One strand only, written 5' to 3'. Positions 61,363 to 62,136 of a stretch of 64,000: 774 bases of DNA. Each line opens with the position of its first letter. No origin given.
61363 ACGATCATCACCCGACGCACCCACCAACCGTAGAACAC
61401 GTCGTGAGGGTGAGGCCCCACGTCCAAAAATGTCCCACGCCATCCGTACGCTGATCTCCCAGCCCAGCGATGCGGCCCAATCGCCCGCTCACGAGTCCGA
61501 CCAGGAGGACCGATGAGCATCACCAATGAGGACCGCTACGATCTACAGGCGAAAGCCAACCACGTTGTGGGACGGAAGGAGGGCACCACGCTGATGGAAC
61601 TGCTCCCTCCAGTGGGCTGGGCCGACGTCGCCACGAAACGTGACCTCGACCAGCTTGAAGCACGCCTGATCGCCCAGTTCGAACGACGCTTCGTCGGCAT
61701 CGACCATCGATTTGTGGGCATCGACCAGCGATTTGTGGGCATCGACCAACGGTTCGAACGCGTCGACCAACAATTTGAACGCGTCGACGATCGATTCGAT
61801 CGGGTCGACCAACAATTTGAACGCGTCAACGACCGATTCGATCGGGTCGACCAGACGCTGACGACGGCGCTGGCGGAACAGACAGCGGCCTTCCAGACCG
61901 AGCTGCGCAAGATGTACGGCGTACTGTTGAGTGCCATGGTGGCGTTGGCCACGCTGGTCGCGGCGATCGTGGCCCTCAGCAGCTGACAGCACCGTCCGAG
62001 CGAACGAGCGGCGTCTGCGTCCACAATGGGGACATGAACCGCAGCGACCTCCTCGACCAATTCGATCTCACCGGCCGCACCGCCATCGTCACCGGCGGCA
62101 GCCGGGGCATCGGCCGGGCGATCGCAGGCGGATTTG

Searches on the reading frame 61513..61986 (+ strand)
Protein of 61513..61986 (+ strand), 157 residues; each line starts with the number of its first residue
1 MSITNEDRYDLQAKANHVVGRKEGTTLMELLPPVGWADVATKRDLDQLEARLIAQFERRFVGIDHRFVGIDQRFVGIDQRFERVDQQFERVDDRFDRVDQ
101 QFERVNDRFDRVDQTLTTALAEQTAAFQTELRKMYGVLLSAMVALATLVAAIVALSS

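Call 4: search_protein_families(library=pfam, proteins=[window:61513-61986:+], max_evalue=1)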
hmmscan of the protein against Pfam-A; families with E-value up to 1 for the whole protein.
window:61513-61986:+ (157 aa): 15 families
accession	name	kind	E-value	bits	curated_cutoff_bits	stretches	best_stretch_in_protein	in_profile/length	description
PF02601.20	Exonuc_VII_L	-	0.00037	20.5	35.9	1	41-134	145-240/315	Exonuclease VII, large subunit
PF06419.17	COG6_N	-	0.0064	17.1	27.4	1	81-133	35-86/114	Conserved oligomeric complex COG6, N-terminal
PF02646.22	RmuC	-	0.014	15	26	1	77-128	231-282/291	RmuC family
PF24850.1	CC_BshC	-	0.039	14.3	27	1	89-135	43-90/159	Bacillithiol biosynthesis BshC, C-terminal coiled-coil domain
PF04513.17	Baculo_PEP_C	-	0.046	14.2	38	1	84-149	36-101/140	Baculovirus polyhedron envelope protein, PEP, C terminus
PF12795.12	MscS_porin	-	0.053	13.6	34.4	1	40-140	75-174/238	Mechanosensitive ion channel porin domain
PF14136.11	DUF4303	-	0.08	13.1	23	1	77-129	73-122/155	Domain of unknown function (DUF4303)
PF01519.22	DUF16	-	0.085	13.8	40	1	41-113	32-103/104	Protein of unknown function DUF16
PF04210.18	MtrG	-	0.086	13.2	27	0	100-142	10-52/64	Tetrahydromethanopterin S-methyltransferase, subunit G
PF17072.10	Spike_torovirin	-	0.086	11.2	35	1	89-147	930-990/1272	Torovirinae spike glycoprotein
PF05531.17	NPV_P10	-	0.098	13.6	29.8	1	88-127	13-51/75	Nucleopolyhedrovirus P10 protein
PF18077.6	DUF5595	-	0.11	13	29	1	87-133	23-69/73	Domain of unknown function (DUF5595)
PF25273.1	DUF7869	-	0.15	12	26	1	81-128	90-138/192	Domain of unknown function (DUF7869)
PF10975.14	DUF2802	-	0.2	12.3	33.5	0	76-102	1-27/68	Protein of unknown function (DUF2802)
PF18982.5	JetA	-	0.94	8.4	26.2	0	81-116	223-258/434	Wadjet protein JetA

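Call 5: search_protein_families(library=ncbifam, proteins=[window:61513-61986:+], max_evalue=1)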
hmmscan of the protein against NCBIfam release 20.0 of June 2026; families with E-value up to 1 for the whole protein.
window:61513-61986:+ (157 aa): 13 families
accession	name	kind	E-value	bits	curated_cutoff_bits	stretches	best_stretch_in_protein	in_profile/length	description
NF047515.1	SpiroCoCo_C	equivalog_domain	0.00039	19.7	125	1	41-133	119-212/313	SpiroCoCo family coiled-coil protein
NF053525.1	thylo_ssr2422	subfamily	0.0025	18.2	38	1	77-114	14-51/77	ssr2422 family thylakoid membrane protein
NF058618.1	transduce_GlnX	subfamily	0.0074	15.5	250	1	105-154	350-401/413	GlnX family signal transduction membrane protein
TIGR02168.1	SMC_prok_B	equivalog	0.0083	13.9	567.35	1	45-133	262-348/1181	chromosome segregation protein SMC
NF047516.1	LA_3659_fam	equivalog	0.016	14.8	36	1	78-135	126-184/221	LA_3659 family protein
NF047514.1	SpiroCoCo_N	equivalog_domain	0.016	14.8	75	1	78-135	126-184/221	SpiroCoCo family coiled-coil protein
NF052612.1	sll0565_fam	equivalog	0.018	15.5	50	1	77-138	3-64/106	sll0565 family protein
NF042940.1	racemase_DgcA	equivalog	0.037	13.3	400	1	93-152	227-283/323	N-acetyl-D-Glu racemase DgcA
TIGR04211.1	SH3_and_anchor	equivalog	0.066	12.8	65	1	78-134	65-120/198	TIGR04211 family SH3 domain-containing protein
TIGR03930.1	WXG100_ESAT6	subfamily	0.099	12.8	44.85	1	78-115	50-87/90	WXG100 family type VII secretion target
NF033870.1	VOMP_auto_Cterm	subfamily_domain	0.18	11.2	500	1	85-117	52-84/347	Vomp family autotransporter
NF048001.1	GTP_morpho_1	equivalog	0.28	11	50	1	85-108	23-46/70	GTA head formation protein, RCAP_rcc01685 family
TIGR02978.1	phageshock_pspC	equivalog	0.38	10.6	104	0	84-119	75-110/121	envelope stress response membrane protein PspC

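Call 8: find_homologous_proteins(query=window:61513-61986:+, max_evalue=0.001)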
Query window:61513-61986:+ (157 aa): 3144 proteins with E <= 0.001 among 4055 candidates; the best 120 are listed.
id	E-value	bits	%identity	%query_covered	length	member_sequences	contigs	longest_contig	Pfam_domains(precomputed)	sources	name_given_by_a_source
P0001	4.1e-94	330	100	100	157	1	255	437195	-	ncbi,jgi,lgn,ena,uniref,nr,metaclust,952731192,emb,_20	ncbi:MAG: hypothetical protein WAX12_12415 [Candidatus Microthrix subdominans]|jgi:septation ring fo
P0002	1.0e-93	329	99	100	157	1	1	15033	-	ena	-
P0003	1.1e-93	328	99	100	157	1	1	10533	-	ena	-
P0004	1.4e-93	328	99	100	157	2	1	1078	-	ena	-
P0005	1.5e-93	328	99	100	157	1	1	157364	-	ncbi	-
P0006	1.5e-93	328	99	100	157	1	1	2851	-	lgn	-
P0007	1.5e-93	328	99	100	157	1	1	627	-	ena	-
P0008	2.6e-93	327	99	100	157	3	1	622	-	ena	-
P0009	2.6e-93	327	99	100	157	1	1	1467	-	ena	-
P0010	2.9e-93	327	99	100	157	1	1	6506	-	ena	-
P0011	3.1e-93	327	99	100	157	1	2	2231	-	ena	-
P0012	3.1e-93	327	99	100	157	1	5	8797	-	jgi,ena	jgi:hypothetical protein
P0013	3.5e-93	327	99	100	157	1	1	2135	-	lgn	-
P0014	3.8e-93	327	99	100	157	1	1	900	-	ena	-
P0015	5.2e-93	326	99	100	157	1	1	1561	-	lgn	-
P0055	4.3e-36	142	40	92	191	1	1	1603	PF02601.21,PF12072.14,PF27276.1,PF10805.15,PF23991.2,PF27742.1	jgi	jgi:hypothetical protein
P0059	9.9e-34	134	41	99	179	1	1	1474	PF27276.1,PF23991.2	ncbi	-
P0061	8.6e-33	131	48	73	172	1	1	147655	PF23991.2,PF27742.1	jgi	jgi:hypothetical protein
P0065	3.9e-28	116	42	100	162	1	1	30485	PF27276.1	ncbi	ncbi:MAG: hypothetical protein ACR2HM_03030 [Acidimicrobiales bacterium]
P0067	1.3e-27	114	50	73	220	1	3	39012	PF10805.15,PF23991.2,PF27742.1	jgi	jgi:archaellum component FlaC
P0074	6.2e-27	112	37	99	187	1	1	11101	PF27276.1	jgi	-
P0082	1.3e-25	108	43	92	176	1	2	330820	-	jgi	jgi:hypothetical protein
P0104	8.6e-24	102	43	99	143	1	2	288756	PF27276.1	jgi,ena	-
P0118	3.1e-22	97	41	85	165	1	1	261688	-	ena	-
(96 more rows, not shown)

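Call 9: find_encoding_contigs(protein=window:61513-61986:+, flank=10000, max_places=4)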
Protein window:61513-61986:+ (157 aa): 22 contigs read that carry it; 4 places shown.
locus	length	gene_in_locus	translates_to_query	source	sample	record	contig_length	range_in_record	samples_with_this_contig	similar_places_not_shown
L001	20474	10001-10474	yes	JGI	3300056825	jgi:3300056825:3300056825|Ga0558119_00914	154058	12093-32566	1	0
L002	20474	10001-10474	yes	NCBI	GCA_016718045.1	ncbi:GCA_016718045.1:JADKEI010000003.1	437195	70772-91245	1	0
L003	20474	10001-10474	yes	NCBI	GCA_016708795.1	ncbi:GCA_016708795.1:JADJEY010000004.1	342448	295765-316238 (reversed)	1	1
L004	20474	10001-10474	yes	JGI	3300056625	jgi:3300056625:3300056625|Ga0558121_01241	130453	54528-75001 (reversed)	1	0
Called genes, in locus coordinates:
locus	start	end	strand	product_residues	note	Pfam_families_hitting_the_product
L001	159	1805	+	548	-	-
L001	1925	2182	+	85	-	-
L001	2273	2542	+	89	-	PF02604:PhdYeFM_antitox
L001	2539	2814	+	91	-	PF05016:ParE_toxin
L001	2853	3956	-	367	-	PF14907:NTP_transf_5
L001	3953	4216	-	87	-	-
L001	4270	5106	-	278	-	PF00248:Aldo_ket_red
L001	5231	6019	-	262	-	PF08021:FAD_binding_9, PF04954:SIP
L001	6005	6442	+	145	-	-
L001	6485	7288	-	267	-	PF00378:ECH_1, PF16113:ECH_2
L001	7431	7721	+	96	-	-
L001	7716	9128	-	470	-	PF01425:Amidase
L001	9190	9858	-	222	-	PF17836:PglD_N, PF25087:GMPPB_C (faint), PF00132:Hexapep (weak)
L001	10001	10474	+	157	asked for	-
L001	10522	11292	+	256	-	PF00106:adh_short, PF08659:KR (weak), PF23441:SDR (weak), PF13561:adh_short_C2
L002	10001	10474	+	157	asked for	-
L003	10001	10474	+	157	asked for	-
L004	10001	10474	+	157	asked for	-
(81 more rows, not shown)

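Call 10: search_protein_families(library=pfam, proteins=[P0055, P0059, P0061, P0065, P0067, P0074, P0104], max_evalue=0.01)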
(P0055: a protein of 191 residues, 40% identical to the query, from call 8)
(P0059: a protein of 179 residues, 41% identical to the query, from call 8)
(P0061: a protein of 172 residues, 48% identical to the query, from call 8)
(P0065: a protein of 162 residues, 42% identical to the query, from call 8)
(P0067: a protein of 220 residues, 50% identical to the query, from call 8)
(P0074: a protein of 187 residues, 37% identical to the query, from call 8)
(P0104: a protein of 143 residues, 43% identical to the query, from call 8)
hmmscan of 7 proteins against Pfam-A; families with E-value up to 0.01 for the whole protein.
P0055 (191 aa): 23 families
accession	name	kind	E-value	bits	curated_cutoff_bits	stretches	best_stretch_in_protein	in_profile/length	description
PF23991.1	DUF7310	-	4.8e-10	40.2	40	2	80-145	1-65/83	Coiled-coil region of unknown function (DUF7310)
PF12072.13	RNase_Y_N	-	6.7e-06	26.1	32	1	42-108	77-143/201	RNase Y N-terminal region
PF08946.15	Osmo_CC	-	7.1e-06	26.7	24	0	57-83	8-34/46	Osmosensory transporter coiled coil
PF02601.20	Exonuc_VII_L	-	1.5e-05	25.1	35.9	1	61-177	154-274/315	Exonuclease VII, large subunit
PF00261.25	Tropomyosin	-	5.5e-05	23.1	38.6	1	52-147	123-218/242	Tropomyosin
PF10046.14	BLOC1_2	-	5.7e-05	23.8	33.4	1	63-147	8-95/96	Biogenesis of lysosome-related organelles complex-1 subunit 2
PF01519.22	DUF16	-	8e-05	23.5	40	1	41-122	21-102/104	Protein of unknown function DUF16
PF07889.17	DUF1664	-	0.00011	22.6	34.6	1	70-133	54-117/124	Protein of unknown function (DUF1664)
PF16326.10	ABC_tran_CTD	-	0.00017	22.1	32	0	76-132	9-63/69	ABC transporter C-terminal domain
PF06160.17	EzrA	-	0.00022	20.1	39.6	1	55-133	345-423/557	Septation ring formation regulator, EzrA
PF06419.17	COG6_N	-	0.00074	20.1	27.4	0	96-144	33-81/114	Conserved oligomeric complex COG6, N-terminal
PF05929.16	Phage_GPO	-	0.0009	19.4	33.6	1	64-128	189-253/268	Phage capsid scaffolding protein (GPO) serine peptidase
PF09763.15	Sec3_CC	-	0.0016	18.7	27.1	0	42-103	9-70/133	Exocyst complex component Sec3, coiled-coil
PF13874.11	Nup54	-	0.0017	18.8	30.5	1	63-147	31-116/140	Nucleoporin complex subunit 54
PF05531.17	NPV_P10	-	0.0031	18.4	29.8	0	102-146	10-57/75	Nucleopolyhedrovirus P10 protein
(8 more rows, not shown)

P0059 (179 aa): 1 family
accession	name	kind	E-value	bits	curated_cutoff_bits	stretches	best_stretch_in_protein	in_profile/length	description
PF23991.1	DUF7310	-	4.1e-09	37.2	40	1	54-130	3-78/83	Coiled-coil region of unknown function (DUF7310)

P0061 (172 aa): 5 families
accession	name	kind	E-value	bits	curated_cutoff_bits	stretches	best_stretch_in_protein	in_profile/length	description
PF23991.1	DUF7310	-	1.6e-06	28.9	40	2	59-110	24-75/83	Coiled-coil region of unknown function (DUF7310)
PF02601.20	Exonuc_VII_L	-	0.00057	19.9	35.9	1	42-143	146-250/315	Exonuclease VII, large subunit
PF07889.17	DUF1664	-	0.0014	19.1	34.6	1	40-128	34-122/124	Protein of unknown function (DUF1664)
PF01519.22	DUF16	-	0.0033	18.3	40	0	94-138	35-79/104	Protein of unknown function DUF16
PF19220.6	Rod_CreS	-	0.004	16.7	100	1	45-137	60-148/359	Crescentin, rod domain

P0065 (162 aa): 0 families

P0067 (220 aa): 16 families
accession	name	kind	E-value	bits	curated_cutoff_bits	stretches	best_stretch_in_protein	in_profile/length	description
PF23991.1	DUF7310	-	6.5e-09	36.6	40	2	131-186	27-82/83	Coiled-coil region of unknown function (DUF7310)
PF02601.20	Exonuc_VII_L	-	1.8e-05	24.8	35.9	1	80-166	157-246/315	Exonuclease VII, large subunit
PF07303.18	Occludin_ELL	-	5.5e-05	24.3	31.2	1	80-154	24-100/101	Occludin homology domain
PF01519.22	DUF16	-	0.00014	22.7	40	1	90-160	32-102/104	Protein of unknown function DUF16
PF07889.17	DUF1664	-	0.00028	21.4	34.6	1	83-148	57-122/124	Protein of unknown function (DUF1664)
PF00261.25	Tropomyosin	-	0.00044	20.2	38.6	0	108-173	176-241/242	Tropomyosin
PF19220.6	Rod_CreS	-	0.00076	19.1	100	1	69-188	95-214/359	Crescentin, rod domain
PF05377.16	FlaC_arch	-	0.00082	20.2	27.8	0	102-135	3-36/55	Flagella accessory protein C (FlaC)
PF06160.17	EzrA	-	0.00086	18.2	39.6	1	78-172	60-153/557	Septation ring formation regulator, EzrA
PF02646.22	RmuC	-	0.0017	18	26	0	87-139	221-281/291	RmuC family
PF06419.17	COG6_N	-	0.0027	18.3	27.4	0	81-133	36-88/114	Conserved oligomeric complex COG6, N-terminal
PF10241.14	KxDL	-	0.0036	18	27.2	0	101-139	36-74/86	Uncharacterized conserved protein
PF12072.13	RNase_Y_N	-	0.0042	17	32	1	88-147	85-144/201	RNase Y N-terminal region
PF13851.11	GAS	-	0.0049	16.7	32.3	1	85-170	85-171/200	Growth-arrest specific micro-tubule binding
PF21007.2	FBF1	-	0.0064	15.5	45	1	74-174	327-427/524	Fas-binding factor 1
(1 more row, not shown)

P0074 (187 aa): 9 families
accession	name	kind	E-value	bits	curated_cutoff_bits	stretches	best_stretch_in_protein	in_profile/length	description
PF16282.11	SANT_DAMP1_like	-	6.4e-05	23.5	29.1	0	35-81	22-70/80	SANT/Myb-like domain of DAMP1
PF10779.14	XhlA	-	0.00061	20.4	34.7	0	68-109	5-46/67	Haemolysin XhlA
PF23991.1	DUF7310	-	0.00098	20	40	0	89-120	18-48/83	Coiled-coil region of unknown function (DUF7310)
PF02601.20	Exonuc_VII_L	-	0.0011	19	35.9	1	51-161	149-255/315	Exonuclease VII, large subunit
PF07889.17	DUF1664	-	0.0016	18.9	34.6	0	50-116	56-122/124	Protein of unknown function (DUF1664)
PF01442.23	Apolipoprotein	-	0.0046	17.1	90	0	69-155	105-186/190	Apolipoprotein A1/A4/E domain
PF00435.27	Spectrin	-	0.0088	17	29.9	0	48-121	30-99/105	Spectrin repeat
PF05929.16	Phage_GPO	-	0.0088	16.1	33.6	0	63-128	189-254/268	Phage capsid scaffolding protein (GPO) serine peptidase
PF00261.25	Tropomyosin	-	0.0093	15.9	38.6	0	60-151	13-107/242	Tropomyosin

P0104 (143 aa): 2 families
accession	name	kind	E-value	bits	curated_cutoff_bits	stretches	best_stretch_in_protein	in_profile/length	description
PF23991.1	DUF7310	-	0.0004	21.2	40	0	41-99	24-82/83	Coiled-coil region of unknown function (DUF7310)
PF06825.17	HSBP1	-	0.0098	16.2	28.6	0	73-108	7-42/51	Heat shock factor binding protein 1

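Call 37: find_encoding_contigs(protein=P0082, flank=6000, max_places=2)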
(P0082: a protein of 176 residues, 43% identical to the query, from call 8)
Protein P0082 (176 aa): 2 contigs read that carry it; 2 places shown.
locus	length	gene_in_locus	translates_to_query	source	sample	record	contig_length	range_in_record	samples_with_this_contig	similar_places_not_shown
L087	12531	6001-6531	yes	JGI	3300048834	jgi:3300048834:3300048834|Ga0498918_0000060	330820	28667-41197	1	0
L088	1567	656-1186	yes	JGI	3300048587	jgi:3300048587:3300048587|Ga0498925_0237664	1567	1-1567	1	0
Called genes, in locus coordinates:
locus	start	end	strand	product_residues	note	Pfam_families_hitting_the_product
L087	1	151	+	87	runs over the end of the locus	PF23434:DUF7120 (weak)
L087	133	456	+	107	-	PF02452:PemK_toxin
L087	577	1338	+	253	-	PF00903:Glyoxalase, PF22677:Ble-like_N (faint), PF00903:Glyoxalase, PF18029:Glyoxalase_6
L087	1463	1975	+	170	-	PF01442:Apolipoprotein (faint)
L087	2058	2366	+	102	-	PF07704:PSK_trans_fac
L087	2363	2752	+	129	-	PF01850:PIN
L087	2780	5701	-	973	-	PF02810:SEC-C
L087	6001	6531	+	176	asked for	-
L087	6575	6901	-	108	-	PF14542:Acetyltransf_CG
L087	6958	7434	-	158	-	PF13577:SnoaL_4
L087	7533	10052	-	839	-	PF02861:Clp_N, PF00004:AAA, PF05621:TniB (weak), PF17871:AAA_lid_9, PF00004:AAA, PF07724:AAA_2, PF07728:AAA_5, PF10431:ClpB_D2-small, +9 more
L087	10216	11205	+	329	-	PF00348:polyprenyl_synt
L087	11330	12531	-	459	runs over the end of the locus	PF09587:PGA_cap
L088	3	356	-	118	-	?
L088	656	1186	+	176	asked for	-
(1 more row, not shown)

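Call 38: find_encoding_contigs(protein=P0104, flank=6000, max_places=2)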
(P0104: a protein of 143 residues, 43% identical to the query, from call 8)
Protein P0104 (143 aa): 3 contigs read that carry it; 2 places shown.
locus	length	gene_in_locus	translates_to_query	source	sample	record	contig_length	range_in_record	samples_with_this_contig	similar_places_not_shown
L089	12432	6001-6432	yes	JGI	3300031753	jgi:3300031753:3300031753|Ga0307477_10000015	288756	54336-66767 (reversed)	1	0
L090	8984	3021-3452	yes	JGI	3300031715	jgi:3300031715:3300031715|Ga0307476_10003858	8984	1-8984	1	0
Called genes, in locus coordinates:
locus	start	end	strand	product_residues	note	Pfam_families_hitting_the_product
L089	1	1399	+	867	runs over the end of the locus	-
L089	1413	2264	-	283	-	PF13385:Laminin_G_3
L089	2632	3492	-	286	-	-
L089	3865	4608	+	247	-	-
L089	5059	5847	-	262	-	PF00106:adh_short, PF01370:Epimerase (weak), PF08659:KR, PF13561:adh_short_C2, PF23441:SDR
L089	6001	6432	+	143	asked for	PF27276:MJ0349 (faint)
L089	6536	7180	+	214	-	PF11716:MDMPI_N (weak)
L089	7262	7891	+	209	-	PF05724:TPMT, PF13489:Methyltransf_23, PF03848:TehB (weak), PF05175:MTS, PF13649:Methyltransf_25, PF13847:Methyltransf_31, PF08241:Methyltransf_11, PF08242:Methyltransf_12, +1 more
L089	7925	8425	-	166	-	PF01638:HxlR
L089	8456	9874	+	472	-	PF07690:MFS_1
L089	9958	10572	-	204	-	PF01209:Ubie_methyltran, PF03141:Methyltransf_29, PF13489:Methyltransf_23, PF00891:Methyltransf_2, PF13847:Methyltransf_31, PF08241:Methyltransf_11, PF08242:Methyltransf_12, PF13649:Methyltransf_25, +2 more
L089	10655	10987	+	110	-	PF03992:ABM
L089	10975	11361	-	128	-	-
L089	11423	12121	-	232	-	PF00702:Hydrolase, PF13419:HAD_2, PF13242:Hydrolase_like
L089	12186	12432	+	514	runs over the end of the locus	PF00884:Sulfatase, PF01663:Phosphodiest (faint), PF16347:SGSH_C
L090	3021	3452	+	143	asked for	PF27276:MJ0349 (faint)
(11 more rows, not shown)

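Call 40: find_encoding_contigs(protein=P0061, flank=6000, max_places=1)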
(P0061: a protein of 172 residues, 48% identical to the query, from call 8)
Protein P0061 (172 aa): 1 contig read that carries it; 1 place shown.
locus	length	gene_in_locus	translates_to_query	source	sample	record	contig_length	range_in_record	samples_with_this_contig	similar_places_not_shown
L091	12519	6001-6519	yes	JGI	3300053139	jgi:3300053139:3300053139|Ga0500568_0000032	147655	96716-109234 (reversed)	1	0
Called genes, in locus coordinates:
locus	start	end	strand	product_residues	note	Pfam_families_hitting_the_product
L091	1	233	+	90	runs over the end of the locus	-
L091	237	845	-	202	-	PF03193:RsgA_GTPase (weak), PF02421:FeoB_N, PF00350:Dynamin_N (faint), PF01926:MMR_HSR1, PF00009:GTP_EFTU (weak)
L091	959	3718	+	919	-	PF02653:BPD_transp_2, PF00005:ABC_tran, PF13304:AAA_21 (faint), PF12399:BCA_ABC_TP_C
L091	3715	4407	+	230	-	PF00005:ABC_tran, PF13304:AAA_21 (faint)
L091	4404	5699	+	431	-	PF13458:Peripla_BP_6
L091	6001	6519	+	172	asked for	PF23991:DUF7310 (faint), PF27742:CTXL_M (faint)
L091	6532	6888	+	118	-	-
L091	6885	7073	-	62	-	-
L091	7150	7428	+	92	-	PF14019:DUF4235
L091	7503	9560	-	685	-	PF26766:Choice_anch_L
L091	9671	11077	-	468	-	PF01425:Amidase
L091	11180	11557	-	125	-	PF00903:Glyoxalase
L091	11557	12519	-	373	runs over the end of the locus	-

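Call 41: find_encoding_contigs(protein=P0118, flank=6000, max_places=1)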
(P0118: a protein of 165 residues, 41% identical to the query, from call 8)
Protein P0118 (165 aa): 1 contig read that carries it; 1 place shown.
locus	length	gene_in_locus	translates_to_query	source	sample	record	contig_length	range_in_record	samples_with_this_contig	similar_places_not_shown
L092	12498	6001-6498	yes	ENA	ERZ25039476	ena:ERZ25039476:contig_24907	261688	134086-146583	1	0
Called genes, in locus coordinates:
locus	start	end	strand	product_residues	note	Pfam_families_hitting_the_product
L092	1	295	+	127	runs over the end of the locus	PF00072:Response_reg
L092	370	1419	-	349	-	PF00127:Copper-bind (weak)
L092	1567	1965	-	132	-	PF13581:HATPase_c_2, PF02518:HATPase_c (weak)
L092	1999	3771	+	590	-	PF00989:PAS, PF08448:PAS_4, PF13188:PAS_8 (weak), PF13426:PAS_9 (weak), PF01590:GAF, PF13185:GAF_2, PF07228:SpoIIE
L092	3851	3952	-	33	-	-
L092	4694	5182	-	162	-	PF00293:NUDIX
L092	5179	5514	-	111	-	PF02452:PemK_toxin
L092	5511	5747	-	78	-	-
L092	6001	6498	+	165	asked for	-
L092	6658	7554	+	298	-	PF08448:PAS_4, PF00990:GGDEF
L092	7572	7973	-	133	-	-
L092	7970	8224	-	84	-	-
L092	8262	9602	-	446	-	PF02720:DUF222, PF01844:HNH (weak)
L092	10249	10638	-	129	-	PF07963:N_methyl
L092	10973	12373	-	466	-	-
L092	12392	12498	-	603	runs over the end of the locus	PF07963:N_methyl (weak)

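Call 60: search_protein_families(library=phrogs, proteins=[window:61513-61986:+], max_evalue=0.01)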
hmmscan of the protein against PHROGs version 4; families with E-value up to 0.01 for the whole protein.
window:61513-61986:+ (157 aa): 8 families
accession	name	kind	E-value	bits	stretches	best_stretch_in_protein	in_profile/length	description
phrog_6701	-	unknown function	2.7e-13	51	1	49-154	62-161/169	-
phrog_12015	-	unknown function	1.6e-10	41.8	1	47-120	87-160/165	-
phrog_5553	-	unknown function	1.5e-05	26.2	1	75-124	24-72/114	-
phrog_15851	-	unknown function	3e-05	25.4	1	70-145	35-105/117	-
phrog_17872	-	unknown function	0.00012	23.6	1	37-84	39-96/100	-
phrog_2990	-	unknown function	0.00022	22.4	1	79-137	61-119/133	-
phrog_20262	-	unknown function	0.001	20.2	1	62-150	58-140/146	-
phrog_11953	-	DNA, RNA and nucleotide metabolism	0.0063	17.3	1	70-130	12-68/154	exonuclease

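Call 61: search_protein_families(library=padloc, proteins=[window:61513-61986:+], max_evalue=0.01)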
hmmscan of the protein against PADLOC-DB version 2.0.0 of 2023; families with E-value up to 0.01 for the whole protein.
window:61513-61986:+ (157 aa): 1 family
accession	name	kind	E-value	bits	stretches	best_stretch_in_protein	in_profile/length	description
PDLC00509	JetC1|JetC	-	0.0025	14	1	49-118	332-402/1158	DUF3584 domain; MukB-like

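Call 62: search_dna_similar(query=window:61513-61983:+, collection=phages, mode=protein, max_evalue=0.001, max_rows=25)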
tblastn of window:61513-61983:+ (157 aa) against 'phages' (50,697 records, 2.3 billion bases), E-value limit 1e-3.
No match.
